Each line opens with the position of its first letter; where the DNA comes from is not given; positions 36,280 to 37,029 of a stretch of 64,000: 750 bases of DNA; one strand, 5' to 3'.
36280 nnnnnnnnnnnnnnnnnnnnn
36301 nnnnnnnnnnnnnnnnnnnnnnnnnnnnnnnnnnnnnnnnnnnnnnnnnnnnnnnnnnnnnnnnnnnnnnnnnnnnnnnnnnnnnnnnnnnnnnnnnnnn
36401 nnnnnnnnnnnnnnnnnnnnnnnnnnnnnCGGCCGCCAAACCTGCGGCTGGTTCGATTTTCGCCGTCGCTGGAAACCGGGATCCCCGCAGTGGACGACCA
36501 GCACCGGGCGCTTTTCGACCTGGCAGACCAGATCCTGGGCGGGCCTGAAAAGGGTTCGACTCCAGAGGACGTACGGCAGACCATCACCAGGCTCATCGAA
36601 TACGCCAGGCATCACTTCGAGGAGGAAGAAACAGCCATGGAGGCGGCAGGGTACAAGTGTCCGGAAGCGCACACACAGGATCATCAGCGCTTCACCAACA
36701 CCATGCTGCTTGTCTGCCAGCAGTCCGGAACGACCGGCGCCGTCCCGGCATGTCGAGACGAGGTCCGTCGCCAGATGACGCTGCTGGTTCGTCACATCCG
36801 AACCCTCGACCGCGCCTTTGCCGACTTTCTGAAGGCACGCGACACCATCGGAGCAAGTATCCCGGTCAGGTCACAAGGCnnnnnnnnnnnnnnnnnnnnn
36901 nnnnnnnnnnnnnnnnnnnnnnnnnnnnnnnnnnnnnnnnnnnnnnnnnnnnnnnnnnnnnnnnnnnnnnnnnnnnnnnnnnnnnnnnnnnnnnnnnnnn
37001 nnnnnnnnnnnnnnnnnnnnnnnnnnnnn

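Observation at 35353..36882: Ser/Thr kinase fused to a bacteriohemerythrin domain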

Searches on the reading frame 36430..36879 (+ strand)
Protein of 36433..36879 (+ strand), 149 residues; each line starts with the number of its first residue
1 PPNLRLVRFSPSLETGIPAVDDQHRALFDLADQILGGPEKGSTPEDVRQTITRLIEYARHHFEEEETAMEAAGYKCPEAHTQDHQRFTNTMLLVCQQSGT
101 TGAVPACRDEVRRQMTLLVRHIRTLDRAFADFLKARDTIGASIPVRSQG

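Call 14: search_solved_structures(query=window:36433-36879:+, max_evalue=0.01, show_alignments=3)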
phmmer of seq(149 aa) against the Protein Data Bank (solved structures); distinct sequences matched with E-value up to 0.01: 10.
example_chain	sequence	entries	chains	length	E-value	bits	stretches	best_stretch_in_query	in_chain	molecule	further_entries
4xpx_A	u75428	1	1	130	5.3e-11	45.7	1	14-133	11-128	Bacteriohemerythrin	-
4xpw_A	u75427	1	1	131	1.9e-10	43.9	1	14-133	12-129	Bacteriohemerythrin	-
4xq1_A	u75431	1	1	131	2.6e-10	43.5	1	14-133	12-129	Bacteriohemerythrin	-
4xpy_A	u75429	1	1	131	2.6e-10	43.5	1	14-133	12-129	Bacteriohemerythrin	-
2avk_A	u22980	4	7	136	3e-08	36.8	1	6-136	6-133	hemerythrin-like domain protein DcrH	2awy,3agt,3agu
2awc_A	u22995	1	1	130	7.4e-08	35.5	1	13-136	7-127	hemerythrin-like domain protein DcrH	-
3whn_A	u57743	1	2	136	2.4e-07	33.8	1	6-136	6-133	Hemerythrin-like domain protein DcrH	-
3waq_A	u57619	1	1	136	2.7e-07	33.7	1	6-136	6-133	Hemerythrin-like domain protein DcrH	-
1hrb_A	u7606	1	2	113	0.0015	21.6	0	9-91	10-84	HEMERYTHRIN B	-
1i4y_A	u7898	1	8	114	0.0047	19.9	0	9-90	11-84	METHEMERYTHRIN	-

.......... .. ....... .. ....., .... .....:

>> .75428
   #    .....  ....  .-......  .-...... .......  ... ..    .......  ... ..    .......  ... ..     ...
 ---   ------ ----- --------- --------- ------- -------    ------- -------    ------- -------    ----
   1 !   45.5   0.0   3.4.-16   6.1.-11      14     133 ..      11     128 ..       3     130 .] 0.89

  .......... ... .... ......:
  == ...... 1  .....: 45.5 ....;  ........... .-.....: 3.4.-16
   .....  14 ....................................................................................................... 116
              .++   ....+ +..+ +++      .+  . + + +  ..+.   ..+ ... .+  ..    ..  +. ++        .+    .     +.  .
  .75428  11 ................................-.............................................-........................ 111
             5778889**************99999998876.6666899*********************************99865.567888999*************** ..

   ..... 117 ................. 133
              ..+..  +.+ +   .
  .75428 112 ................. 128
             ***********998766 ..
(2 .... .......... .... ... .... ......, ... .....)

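Call 31: find_homologous_proteins(query=window:36439-36879:+, max_evalue=0.001)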
Query seq(147 aa): 22 candidates shared short words with the query, none scored E <= 0.001.

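Call 48: find_related_loci(query=A3, collection=metagenome_contigs, flank=10000)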
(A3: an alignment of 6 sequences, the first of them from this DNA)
Query A3 (150 aa) in metagenome_contigs; peptide patterns used: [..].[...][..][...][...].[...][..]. (x = any residue, [..] = any of these).
352 stretches matched a pattern; 186 encode a relative of the query (tblastn E <= 1e-3); the best 80 are kept; 80 distinct loci.
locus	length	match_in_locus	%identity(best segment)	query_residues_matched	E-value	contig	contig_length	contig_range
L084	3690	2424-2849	43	4-145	1e-26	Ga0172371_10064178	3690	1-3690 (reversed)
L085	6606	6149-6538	33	8-136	8e-18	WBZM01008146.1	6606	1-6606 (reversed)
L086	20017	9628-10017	33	9-138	1e-17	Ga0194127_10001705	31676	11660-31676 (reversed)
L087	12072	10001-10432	33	5-145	1e-17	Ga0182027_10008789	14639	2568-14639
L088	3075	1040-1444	34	13-146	2e-17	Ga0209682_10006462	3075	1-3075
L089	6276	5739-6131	30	8-137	5e-17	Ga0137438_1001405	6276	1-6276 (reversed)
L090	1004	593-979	31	10-137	8e-17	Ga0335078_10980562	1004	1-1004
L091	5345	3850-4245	33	5-135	5e-16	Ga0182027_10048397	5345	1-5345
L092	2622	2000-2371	33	10-135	7e-16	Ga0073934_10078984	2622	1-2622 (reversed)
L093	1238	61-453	30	8-137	8e-16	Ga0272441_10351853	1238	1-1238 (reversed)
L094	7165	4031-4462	32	5-145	2e-15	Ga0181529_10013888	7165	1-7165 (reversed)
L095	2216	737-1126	32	10-138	5e-15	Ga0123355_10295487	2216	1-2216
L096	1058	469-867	29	5-140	7e-15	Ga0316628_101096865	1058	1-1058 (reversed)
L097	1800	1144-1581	30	1-147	8e-15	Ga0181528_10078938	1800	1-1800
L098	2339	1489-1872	32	8-134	1e-14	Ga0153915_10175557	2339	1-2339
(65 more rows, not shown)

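Call 52: search_protein_families(library=pfam, proteins=[L086:3392-4636:-, L086:4705-5145:+, L086:6109-7896:-, L086:10937-12727:-, L086:12774-14036:-, L086:14492-15811:+, L086:1396-2151:-, L084:1-1170:-, L084:2950-3690:+], max_evalue=0.001)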
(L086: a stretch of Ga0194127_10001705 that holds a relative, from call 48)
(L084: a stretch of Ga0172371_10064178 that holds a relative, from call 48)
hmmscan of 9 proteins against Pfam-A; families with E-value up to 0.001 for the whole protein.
L086:3392-4636:- (414 aa): 1 family
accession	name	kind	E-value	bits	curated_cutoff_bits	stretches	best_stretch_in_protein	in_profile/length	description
PF06050.19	HGD-D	-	7.7e-36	124.8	28.4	1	84-413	3-342/342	2-hydroxyglutaryl-CoA dehydratase, D-component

L086:4705-5145:+ (146 aa): 2 families
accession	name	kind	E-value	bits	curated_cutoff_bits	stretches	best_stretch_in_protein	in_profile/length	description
PF21157.2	DksA_N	-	8.9e-18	64.8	27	1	22-91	2-71/71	DnaK suppressor protein DksA, N-terminal domain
PF01258.23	zf-dskA_traR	-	1.5e-09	38.1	24.9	1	94-129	1-36/36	Prokaryotic dksA/traR C4-type zinc finger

L086:6109-7896:- (595 aa): 4 families
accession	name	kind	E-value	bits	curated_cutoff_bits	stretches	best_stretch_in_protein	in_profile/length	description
PF08676.16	MutL_C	-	6.2e-36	123.6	25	1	412-553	1-142/142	MutL C terminal dimerisation domain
PF01119.25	DNA_mis_repair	-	7.5e-28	97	26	1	211-327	2-118/119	DNA mismatch repair protein, C-terminal domain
PF13589.12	HATPase_c_3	-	2.8e-09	37.6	25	1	27-118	4-95/137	Histidine kinase-, DNA gyrase B-, and HSP90-like ATPase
PF02518.31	HATPase_c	-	3.5e-07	31.1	26.4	1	27-80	7-63/111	Histidine kinase-, DNA gyrase B-, and HSP90-like ATPase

L086:10937-12727:- (596 aa): 0 families

L086:12774-14036:- (420 aa): 0 families

L086:14492-15811:+ (439 aa): 2 families
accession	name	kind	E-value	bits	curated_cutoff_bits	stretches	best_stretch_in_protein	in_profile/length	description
PF13635.12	DUF4143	-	1.2e-24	87.4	28.1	1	226-387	6-160/160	Domain of unknown function (DUF4143)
PF13173.12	AAA_14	-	2.2e-22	79.9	27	1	18-151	2-129/129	AAA domain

L086:1396-2151:- (251 aa): 2 families
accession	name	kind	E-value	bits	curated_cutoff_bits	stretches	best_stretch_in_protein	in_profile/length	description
PF01869.26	BcrAD_BadFG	-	3e-46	158.6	31.5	1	5-244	1-270/271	BadF/BadG/BcrA/BcrD ATPase family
PF02782.22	FGGY_C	-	7.9e-06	26.2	27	1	176-245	125-194/198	FGGY family of carbohydrate kinases, C-terminal domain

L084:1-1170:- (390 aa): 3 families
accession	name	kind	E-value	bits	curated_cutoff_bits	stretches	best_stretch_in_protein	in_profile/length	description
PF03403.19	PAF-AH_p_II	-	6.3e-15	55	20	1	84-215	11-137/372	Platelet-activating factor acetylhydrolase, isoform II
PF07224.18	Chlorophyllase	-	1.4e-06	27.8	26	1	175-285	39-134/301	Chlorophyllase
PF12740.14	PETase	-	0.0002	21.3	28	0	201-368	77-214/263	PET hydrolase-like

L084:2950-3690:+ (247 aa): 0 families

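Call 75: predict_structure(alignment_id=A3)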
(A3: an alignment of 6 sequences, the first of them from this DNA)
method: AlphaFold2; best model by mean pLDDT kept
length: 150 residues; sequences in the alignment: 6
mean_pLDDT: 86.8   pTM: 0.80
mean pLDDT of the five models: 86.8, 85.7, 85.4, 85.2, 85.1
residues with pLDDT >= 90: 107; 70-90: 22; 50-70: 12; < 50: 9
segments of 3 or more residues with pLDDT < 50: 1-5, 147-150
pLDDT, mean of each block of 10 residues (from residue 1): 59 92 95 83 82 96 94 91 96 93 87 95 94 89 54
secondary structure, 60 per line:
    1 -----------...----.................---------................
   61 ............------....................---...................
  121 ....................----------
elements in order: H19-35 H45-72 H79-98 H102-140

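Call 77: fold_search(model_id=the predicted structure, library=pdb)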
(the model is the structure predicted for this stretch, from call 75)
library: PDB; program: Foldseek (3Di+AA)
matches with E <= 10: 242; with E <= 0.001: 0
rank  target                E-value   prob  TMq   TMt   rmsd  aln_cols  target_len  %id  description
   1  4xpx                  2.8e-03  1.00  0.68  0.77   3.8       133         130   23  Crystal structure of hemerythrin:wild-type (released 2015-04-29)
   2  4xpy                  3.0e-03  1.00  0.67  0.76   3.8       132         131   23  Crystal structure of hemerythrin : L114Y mutant (released 2015-04-29)
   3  4xpw                  3.4e-03  1.00  0.67  0.76   3.8       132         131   23  Crystal structures of Leu114F mutant (released 2015-04-29)
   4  1i4z_A                5.8e-03  1.00  0.59  0.78   3.8       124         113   20  THE CRYSTAL STRUCTURE OF PHASCOLOPSIS GOULDII L98Y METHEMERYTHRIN (released 2001-03-21)
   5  2avk                  6.1e-03  1.00  0.75  0.84   2.3       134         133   26  met-azido-DcrH-Hr (released 2006-08-08)
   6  4xq1                  6.5e-03  1.00  0.67  0.76   3.9       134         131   22  Crystal structure of hemerythrin: L114A mutant (released 2015-04-29)
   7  3waq                  7.9e-03  1.00  0.72  0.79   2.6       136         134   26  Hemerythrin-like domain of DcrH I119E mutant (met) (released 2014-03-19)
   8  1hmd_A                1.0e-02  1.00  0.57  0.74   4.0       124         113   18  THE STRUCTURE OF DEOXY AND OXY HEMERYTHRIN AT 2.0 ANGSTROMS RESOLUTION (released 1992-01-15)
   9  1i4y_A                1.3e-02  1.00  0.59  0.77   3.8       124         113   21  THE CRYSTAL STRUCTURE OF PHASCOLOPSIS GOULDII WILD TYPE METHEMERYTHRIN (released 2001-03-21)
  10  2hmq_A                1.6e-02  1.00  0.61  0.80   2.9       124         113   20  THE STRUCTURES OF MET AND AZIDOMET HEMERYTHRIN AT 1.66 ANGSTROMS RESOLUTION (released 1992-01-15)
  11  2awc                  2.0e-02  1.00  0.74  0.84   2.4       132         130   26  deoxy-DcrH-Hr (released 2006-08-15)
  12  3whn_A                2.3e-02  1.00  0.72  0.81   2.6       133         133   26  Hemerythrin-like domain of DcrH I119H mutant (met) (released 2014-02-26)
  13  2mhr                  4.3e-02  1.00  0.48  0.59   5.0       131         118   15  STRUCTURE OF MYOHEMERYTHRIN IN THE AZIDOMET STATE AT 1.7(SLASH)1.3 ANGSTROMS RESOLUTION (released 1987-10-16)
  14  1a7e                  5.0e-02  1.00  0.63  0.79   3.1       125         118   19  HYDROXOMET MYOHEMERYTHRIN FROM THEMISTE ZOSTERICOLA (released 1998-10-14)
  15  1k05_B                3.5e-01  0.93  0.48  0.50   5.4       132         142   11  Crystal structure of the Focal Adhesion Targeting Domain of Focal Adhesion Kinase (released 2002-01-30)
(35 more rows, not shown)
